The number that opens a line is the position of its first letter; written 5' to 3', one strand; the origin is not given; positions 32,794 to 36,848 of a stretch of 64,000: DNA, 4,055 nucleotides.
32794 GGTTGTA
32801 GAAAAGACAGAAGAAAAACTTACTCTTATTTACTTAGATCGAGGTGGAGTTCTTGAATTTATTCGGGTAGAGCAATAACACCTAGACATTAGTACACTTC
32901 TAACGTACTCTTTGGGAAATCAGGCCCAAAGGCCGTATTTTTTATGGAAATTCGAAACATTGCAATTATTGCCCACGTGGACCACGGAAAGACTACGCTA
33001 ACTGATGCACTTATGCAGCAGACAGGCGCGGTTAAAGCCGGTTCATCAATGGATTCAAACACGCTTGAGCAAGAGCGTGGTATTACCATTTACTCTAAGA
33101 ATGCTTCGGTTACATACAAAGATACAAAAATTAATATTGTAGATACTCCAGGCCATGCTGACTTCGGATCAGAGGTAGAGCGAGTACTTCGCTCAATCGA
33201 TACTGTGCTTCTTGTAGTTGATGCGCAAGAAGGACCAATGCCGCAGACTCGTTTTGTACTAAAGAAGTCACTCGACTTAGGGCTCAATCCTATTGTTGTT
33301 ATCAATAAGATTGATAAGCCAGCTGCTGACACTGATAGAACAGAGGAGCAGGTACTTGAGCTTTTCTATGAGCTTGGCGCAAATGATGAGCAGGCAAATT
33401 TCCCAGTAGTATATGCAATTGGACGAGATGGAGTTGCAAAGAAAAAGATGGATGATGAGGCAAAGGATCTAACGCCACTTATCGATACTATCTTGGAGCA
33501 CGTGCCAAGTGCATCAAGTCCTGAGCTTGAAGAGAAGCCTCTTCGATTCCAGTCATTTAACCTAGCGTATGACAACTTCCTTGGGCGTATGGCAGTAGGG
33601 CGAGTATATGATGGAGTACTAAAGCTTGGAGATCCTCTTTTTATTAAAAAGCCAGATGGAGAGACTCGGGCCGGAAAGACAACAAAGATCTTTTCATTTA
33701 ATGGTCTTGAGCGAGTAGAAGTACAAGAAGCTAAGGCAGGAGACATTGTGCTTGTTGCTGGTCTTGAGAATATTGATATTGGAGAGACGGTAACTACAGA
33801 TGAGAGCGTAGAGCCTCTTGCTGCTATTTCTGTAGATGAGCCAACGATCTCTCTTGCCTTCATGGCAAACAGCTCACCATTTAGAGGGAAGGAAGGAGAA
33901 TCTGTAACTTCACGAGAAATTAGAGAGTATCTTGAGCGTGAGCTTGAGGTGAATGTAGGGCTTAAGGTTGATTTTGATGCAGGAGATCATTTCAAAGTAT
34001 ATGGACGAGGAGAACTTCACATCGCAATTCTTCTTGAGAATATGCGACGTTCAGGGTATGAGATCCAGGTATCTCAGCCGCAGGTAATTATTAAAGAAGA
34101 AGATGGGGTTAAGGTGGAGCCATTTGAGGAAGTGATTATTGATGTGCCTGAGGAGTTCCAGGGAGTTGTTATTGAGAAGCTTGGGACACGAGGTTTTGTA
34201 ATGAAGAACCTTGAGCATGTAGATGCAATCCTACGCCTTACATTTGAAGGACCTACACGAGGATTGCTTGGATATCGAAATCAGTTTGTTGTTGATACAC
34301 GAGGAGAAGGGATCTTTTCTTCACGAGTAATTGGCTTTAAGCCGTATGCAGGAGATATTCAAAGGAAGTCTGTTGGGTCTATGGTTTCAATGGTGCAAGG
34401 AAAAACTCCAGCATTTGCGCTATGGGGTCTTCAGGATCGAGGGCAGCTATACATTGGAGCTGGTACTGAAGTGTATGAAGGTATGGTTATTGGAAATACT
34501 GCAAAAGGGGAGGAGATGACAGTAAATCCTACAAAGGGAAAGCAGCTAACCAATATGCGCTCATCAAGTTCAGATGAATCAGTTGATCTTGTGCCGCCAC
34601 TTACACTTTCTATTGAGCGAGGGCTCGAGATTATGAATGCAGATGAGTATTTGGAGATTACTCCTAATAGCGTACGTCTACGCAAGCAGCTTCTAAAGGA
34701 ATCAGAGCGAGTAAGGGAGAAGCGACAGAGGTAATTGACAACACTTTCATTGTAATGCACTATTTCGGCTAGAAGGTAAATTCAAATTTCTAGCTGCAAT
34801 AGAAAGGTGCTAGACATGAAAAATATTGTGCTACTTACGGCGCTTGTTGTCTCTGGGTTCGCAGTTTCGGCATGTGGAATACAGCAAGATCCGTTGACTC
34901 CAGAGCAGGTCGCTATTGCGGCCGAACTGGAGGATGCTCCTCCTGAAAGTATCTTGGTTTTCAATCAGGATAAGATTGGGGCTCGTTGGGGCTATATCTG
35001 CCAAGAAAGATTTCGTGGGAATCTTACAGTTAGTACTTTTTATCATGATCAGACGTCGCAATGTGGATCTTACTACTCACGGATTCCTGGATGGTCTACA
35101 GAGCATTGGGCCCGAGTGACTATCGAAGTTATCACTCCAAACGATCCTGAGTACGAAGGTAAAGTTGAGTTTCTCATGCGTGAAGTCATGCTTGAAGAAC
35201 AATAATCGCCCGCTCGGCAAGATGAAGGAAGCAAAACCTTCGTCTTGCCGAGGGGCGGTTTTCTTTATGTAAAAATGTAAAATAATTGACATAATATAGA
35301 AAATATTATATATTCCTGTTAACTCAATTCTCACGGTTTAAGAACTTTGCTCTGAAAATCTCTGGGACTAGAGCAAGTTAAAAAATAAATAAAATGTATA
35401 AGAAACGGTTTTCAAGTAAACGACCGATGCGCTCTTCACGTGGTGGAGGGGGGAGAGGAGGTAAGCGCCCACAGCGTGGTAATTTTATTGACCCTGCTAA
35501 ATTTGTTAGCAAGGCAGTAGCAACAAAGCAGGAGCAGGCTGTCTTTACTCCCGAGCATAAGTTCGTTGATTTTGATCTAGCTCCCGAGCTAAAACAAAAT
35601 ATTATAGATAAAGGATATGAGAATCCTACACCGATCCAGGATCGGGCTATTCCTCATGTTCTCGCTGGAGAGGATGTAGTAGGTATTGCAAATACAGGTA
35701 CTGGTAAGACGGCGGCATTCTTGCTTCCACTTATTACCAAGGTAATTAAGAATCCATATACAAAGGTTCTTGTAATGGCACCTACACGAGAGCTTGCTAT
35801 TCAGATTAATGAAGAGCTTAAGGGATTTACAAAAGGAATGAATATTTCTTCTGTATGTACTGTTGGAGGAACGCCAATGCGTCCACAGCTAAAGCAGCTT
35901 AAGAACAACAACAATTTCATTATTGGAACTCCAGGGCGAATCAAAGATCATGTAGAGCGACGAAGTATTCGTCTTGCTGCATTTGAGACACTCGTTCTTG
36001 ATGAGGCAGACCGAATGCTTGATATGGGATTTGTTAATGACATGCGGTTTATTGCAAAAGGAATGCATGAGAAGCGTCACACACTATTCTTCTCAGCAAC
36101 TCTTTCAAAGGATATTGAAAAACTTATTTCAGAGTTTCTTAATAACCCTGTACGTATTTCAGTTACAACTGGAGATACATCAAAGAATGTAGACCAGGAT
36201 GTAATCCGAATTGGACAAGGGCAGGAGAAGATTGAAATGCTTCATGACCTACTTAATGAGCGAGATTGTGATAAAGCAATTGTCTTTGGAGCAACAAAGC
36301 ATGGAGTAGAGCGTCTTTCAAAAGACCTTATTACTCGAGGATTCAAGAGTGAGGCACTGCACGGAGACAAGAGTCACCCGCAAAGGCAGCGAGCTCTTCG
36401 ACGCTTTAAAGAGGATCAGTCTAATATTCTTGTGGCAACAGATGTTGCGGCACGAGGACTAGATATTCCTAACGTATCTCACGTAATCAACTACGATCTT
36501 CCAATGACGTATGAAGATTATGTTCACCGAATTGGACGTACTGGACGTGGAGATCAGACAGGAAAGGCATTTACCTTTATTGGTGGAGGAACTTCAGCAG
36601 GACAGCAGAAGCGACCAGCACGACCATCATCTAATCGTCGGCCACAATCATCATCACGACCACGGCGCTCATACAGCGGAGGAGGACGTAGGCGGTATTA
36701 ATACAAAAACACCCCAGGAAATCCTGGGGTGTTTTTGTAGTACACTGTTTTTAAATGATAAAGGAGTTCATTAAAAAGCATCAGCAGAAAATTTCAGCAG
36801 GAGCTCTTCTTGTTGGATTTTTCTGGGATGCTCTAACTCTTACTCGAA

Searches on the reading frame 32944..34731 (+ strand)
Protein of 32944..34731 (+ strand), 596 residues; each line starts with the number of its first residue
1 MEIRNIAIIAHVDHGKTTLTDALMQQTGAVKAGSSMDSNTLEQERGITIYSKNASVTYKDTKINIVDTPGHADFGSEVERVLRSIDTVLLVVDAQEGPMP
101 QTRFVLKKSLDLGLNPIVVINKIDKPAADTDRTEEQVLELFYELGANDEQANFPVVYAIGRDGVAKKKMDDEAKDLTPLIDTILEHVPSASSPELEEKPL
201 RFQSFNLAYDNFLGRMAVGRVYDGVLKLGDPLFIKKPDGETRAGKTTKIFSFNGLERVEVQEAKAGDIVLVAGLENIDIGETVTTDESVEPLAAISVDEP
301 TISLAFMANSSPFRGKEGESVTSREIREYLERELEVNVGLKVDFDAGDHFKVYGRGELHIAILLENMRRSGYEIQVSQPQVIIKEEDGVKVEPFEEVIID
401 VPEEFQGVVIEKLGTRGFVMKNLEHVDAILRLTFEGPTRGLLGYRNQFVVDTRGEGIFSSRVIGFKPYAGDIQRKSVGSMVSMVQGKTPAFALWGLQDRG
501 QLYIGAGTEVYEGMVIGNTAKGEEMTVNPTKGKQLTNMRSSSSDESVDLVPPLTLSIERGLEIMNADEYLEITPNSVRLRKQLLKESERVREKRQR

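Call 86: search_protein_families(library=pfam, proteins=[window:32944-34731:+], max_evalue=0.00001)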
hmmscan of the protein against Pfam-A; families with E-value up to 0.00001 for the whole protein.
window:32944-34731:+ (596 aa): 6 families
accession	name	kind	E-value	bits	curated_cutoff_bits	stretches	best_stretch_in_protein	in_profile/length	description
PF00009.33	GTP_EFTU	-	9.3e-54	182.3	26.5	1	2-189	2-188/188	Elongation factor Tu GTP binding domain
PF21018.2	BipA_C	-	1.7e-39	134.4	23.8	1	478-585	2-109/110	TypA/BipA C-terminal domain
PF00679.30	EFG_C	-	4e-15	56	27.9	1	391-474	3-87/89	Elongation factor G C-terminus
PF03144.31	GTP_EFTU_D2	-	3.7e-12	46.9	30.3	1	214-284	1-73/73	Elongation factor Tu domain 2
PF22042.2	EF-G_D2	-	5.3e-10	39.7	27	1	205-285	7-83/84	Elongation factor G domain 2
PF01926.29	MMR_HSR1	-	3.3e-08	34.1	21.9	1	6-122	2-113/113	50S ribosome-binding GTPase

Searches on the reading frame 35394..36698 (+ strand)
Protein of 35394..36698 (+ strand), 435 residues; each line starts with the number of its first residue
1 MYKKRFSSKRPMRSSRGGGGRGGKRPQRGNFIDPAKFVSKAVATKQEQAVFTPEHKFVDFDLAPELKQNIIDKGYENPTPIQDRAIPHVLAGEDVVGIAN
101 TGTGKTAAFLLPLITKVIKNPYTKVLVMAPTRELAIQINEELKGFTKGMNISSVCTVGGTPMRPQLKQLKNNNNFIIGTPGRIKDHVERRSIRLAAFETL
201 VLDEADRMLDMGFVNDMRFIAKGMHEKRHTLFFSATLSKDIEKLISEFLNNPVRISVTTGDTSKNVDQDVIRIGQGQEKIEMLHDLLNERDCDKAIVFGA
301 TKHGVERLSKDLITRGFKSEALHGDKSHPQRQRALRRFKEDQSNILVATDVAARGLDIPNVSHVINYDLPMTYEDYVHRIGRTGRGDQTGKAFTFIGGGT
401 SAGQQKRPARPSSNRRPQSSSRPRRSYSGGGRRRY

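Call 86: search_protein_families(library=pfam, proteins=[window:35394-36698:+], max_evalue=0.00001)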
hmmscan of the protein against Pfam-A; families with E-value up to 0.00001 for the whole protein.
window:35394-36698:+ (435 aa): 3 families
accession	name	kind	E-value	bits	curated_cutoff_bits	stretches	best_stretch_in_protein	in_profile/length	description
PF00270.35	DEAD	-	4.8e-48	163.5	26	1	79-243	1-166/167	DEAD/DEAH box helicase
PF00271.37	Helicase_C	-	2.9e-35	121.3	23.5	1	278-385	1-108/110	Helicase conserved C-terminal domain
PF04851.21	ResIII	-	5.9e-10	39.7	22.5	1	98-238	29-163/164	Type III restriction enzyme, res subunit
